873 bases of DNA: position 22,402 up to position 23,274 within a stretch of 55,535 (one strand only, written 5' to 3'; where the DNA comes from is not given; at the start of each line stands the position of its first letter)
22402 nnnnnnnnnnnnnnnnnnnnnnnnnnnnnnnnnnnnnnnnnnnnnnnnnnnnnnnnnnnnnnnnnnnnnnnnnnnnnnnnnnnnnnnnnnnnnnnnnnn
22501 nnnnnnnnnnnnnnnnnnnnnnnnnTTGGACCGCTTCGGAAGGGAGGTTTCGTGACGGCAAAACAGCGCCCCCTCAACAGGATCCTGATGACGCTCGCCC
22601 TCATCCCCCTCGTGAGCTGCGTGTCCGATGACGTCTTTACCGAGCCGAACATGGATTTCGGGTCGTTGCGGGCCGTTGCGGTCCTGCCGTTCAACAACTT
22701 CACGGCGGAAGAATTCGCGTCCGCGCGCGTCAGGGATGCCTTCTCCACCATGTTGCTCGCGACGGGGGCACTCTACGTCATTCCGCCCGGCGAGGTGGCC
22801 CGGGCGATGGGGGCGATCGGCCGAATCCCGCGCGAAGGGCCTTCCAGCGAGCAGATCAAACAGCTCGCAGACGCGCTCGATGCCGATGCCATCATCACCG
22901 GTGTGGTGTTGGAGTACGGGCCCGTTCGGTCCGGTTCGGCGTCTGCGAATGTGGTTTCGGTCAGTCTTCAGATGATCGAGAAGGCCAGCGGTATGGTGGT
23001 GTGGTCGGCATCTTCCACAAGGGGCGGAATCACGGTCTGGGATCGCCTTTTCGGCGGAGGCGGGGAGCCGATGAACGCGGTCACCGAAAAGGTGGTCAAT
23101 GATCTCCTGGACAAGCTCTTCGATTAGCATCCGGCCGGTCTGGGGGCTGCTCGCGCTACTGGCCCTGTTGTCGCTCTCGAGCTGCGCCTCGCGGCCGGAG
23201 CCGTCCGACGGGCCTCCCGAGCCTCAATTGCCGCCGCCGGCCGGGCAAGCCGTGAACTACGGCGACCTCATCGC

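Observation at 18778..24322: Candidate dedicated outer-membrane conduit: propeller lipoprotein + 717-aa barrel + three LpoB/TolB-N-like lipoprotein domains, with no ATPase or known secretion-system signature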

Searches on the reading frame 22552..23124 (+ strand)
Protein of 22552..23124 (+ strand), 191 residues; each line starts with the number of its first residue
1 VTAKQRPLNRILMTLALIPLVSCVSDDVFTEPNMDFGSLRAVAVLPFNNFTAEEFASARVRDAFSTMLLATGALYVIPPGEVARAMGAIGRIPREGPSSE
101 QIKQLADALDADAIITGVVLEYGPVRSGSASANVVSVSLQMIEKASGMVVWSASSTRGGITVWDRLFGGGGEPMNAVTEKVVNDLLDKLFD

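Call 28: search_solved_structures(query=window:22552-23124:+, max_evalue=1)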
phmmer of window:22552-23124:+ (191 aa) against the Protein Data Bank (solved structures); distinct sequences matched with E-value up to 1: 4.
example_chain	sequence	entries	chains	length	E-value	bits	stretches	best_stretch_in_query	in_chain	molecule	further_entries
9h80_C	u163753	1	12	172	0.00023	24.2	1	111-166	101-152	PelC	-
5t11_A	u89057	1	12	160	0.00071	22.6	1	42-164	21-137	Uncharacterized protein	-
5t10_A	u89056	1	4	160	0.00084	22.4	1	42-164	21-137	Uncharacterized protein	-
4hrv_A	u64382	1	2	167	0.27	14.2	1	69-183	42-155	Putative lipoprotein GNA1162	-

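Call 30: find_homologous_proteins(query=window:22552-23124:+, max_evalue=0.001)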
Query window:22552-23124:+ (191 aa): 1362 proteins with E <= 0.001 among 2124 candidates; the best 120 are listed.
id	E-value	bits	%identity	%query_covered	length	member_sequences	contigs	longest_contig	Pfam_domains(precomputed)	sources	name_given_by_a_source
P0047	8.5e-117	405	99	100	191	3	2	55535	PF13036.12,PF05643.17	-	-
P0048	3.8e-93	328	80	98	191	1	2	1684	PF05643.17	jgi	-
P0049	2.0e-92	326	76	100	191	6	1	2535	PF05643.17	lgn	-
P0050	2.2e-87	309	76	99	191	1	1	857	PF13036.12,PF05643.17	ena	-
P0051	3.3e-87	309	74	98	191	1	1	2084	-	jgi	jgi:hypothetical protein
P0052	4.8e-87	308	75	97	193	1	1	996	-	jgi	jgi:TolB-like protein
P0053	4.9e-87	308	74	98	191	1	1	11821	-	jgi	jgi:hypothetical protein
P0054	3.0e-86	306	73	97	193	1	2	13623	-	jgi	jgi:TolB-like protein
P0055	6.6e-86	304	72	100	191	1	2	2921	-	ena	-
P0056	7.6e-85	301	72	99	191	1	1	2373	PF13036.12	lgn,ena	-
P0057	8.1e-85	301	73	99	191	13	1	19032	-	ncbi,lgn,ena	-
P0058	1.1e-84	301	71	99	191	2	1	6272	PF05643.17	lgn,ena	-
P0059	1.4e-84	300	73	97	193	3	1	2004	-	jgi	jgi:TolB-like protein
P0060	1.5e-84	300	73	97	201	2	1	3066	-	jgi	jgi:TolB-like protein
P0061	2.9e-84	299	71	98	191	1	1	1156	PF05643.17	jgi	jgi:hypothetical protein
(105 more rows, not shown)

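Call 55: search_solved_structures(query=A4, max_evalue=1, show_alignments=1)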
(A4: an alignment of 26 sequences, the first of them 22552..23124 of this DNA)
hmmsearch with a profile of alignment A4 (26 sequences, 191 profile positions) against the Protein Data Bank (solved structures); distinct sequences matched with E-value up to 1: 6.
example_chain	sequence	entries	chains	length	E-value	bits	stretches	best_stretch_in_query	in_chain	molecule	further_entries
5t11_A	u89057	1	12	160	1.2e-05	28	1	41-160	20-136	Uncharacterized protein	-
5t10_A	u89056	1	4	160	1.6e-05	27.5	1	42-160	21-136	Uncharacterized protein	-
4hrv_A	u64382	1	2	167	0.00048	22.7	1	71-156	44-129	Putative lipoprotein GNA1162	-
9h80_C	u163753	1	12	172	0.00049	22.7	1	45-161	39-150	PelC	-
5t0z_A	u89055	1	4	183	0.0028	20.2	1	41-160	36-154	Lipoprotein, putative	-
7upp_B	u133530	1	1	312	0.55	12.7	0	38-113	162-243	DHT03 protein B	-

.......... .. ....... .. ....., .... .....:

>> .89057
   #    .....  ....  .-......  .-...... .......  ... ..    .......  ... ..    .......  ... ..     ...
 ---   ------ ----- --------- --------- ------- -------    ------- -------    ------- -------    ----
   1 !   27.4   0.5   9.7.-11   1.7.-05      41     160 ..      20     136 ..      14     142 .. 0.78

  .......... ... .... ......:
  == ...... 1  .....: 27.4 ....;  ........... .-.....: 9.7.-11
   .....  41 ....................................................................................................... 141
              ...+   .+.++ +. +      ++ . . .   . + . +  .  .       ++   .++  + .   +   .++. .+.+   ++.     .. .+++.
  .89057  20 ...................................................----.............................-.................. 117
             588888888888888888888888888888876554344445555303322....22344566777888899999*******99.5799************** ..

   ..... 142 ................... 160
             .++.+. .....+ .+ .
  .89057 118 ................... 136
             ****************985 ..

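Call 63: predict_structure(alignment_id=A4)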
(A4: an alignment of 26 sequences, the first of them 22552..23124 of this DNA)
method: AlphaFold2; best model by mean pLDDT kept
length: 191 residues; sequences in the alignment: 26
mean_pLDDT: 77.9   pTM: 0.71
mean pLDDT of the five models: 77.9, 76.7, 71.4, 70.5, 64.9
residues with pLDDT >= 90: 56; 70-90: 95; 50-70: 9; < 50: 31
segments of 3 or more residues with pLDDT < 50: 1-31
pLDDT, mean of each block of 10 residues (from residue 1): 41 43 40 67 91 87 92 89 90 82 92 91 76 87 84 84 72 86 87 74
secondary structure, 60 per line:
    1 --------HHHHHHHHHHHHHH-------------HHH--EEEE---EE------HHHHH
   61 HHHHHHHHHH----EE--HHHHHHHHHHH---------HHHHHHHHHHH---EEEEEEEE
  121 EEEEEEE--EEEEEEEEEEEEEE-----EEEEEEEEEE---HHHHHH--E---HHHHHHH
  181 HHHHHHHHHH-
elements in order: H9-22 E41-44 H56-70 H79-89 H99-109 E113-127 E130-143 E149-158 H162-167 H174-190

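Call 66: fold_search(model_id=the predicted structure, library=pdb)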
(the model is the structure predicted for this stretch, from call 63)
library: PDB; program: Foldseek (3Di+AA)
matches with E <= 10: 691; with E <= 0.001: 58
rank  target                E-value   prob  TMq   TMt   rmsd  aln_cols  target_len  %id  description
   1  5t0z_D                2.5e-09  1.00  0.57  0.69   4.0       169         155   22  PelC from Geobacter metallireducens (released 2017-03-15)
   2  5t0z_B                2.7e-09  1.00  0.57  0.68   4.0       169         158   23  PelC from Geobacter metallireducens (released 2017-03-15)
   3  5t0z_A                4.0e-09  1.00  0.56  0.66   4.0       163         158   23  PelC from Geobacter metallireducens (released 2017-03-15)
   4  4hrv_B                4.0e-09  1.00  0.55  0.70   4.2       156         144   17  Crystal Structure of Lipoprotein GNA1162 from Neisseria meningitidis (released 2013-04-24)
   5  5t0z_C                5.8e-09  1.00  0.59  0.71   4.3       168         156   21  PelC from Geobacter metallireducens (released 2017-03-15)
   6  5t10_A                1.2e-08  1.00  0.55  0.77   3.1       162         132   20  PelC dodecamer from Paraburkholderia phytofirmans, space group P6 (released 2017-03-15)
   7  5t10_B                1.9e-08  1.00  0.54  0.71   3.9       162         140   20  PelC dodecamer from Paraburkholderia phytofirmans, space group P6 (released 2017-03-15)
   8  5t11_E                2.3e-08  1.00  0.55  0.74   3.8       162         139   21  PelC L103M dodecamer from Paraburkholderia phytofirmans, space group C2 (released 2017-03-15)
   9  5t11_I                2.9e-08  1.00  0.56  0.77   3.2       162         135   21  PelC L103M dodecamer from Paraburkholderia phytofirmans, space group C2 (released 2017-03-15)
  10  9h80_A                3.1e-08  1.00  0.59  0.71   4.5       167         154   22  Structure of the outer membrane exopolysaccharide transporter PelBC (released 2025-06-11)
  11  5t11_C                3.8e-08  1.00  0.55  0.77   3.2       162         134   21  PelC L103M dodecamer from Paraburkholderia phytofirmans, space group C2 (released 2017-03-15)
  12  5t10_C                4.3e-08  1.00  0.55  0.73   3.5       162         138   20  PelC dodecamer from Paraburkholderia phytofirmans, space group P6 (released 2017-03-15)
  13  5t11_F                4.9e-08  1.00  0.54  0.74   3.6       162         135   22  PelC L103M dodecamer from Paraburkholderia phytofirmans, space group C2 (released 2017-03-15)
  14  5t11_G                7.7e-08  1.00  0.54  0.73   3.5       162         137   20  PelC L103M dodecamer from Paraburkholderia phytofirmans, space group C2 (released 2017-03-15)
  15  5t11_B                8.2e-08  1.00  0.55  0.72   3.8       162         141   20  PelC L103M dodecamer from Paraburkholderia phytofirmans, space group C2 (released 2017-03-15)
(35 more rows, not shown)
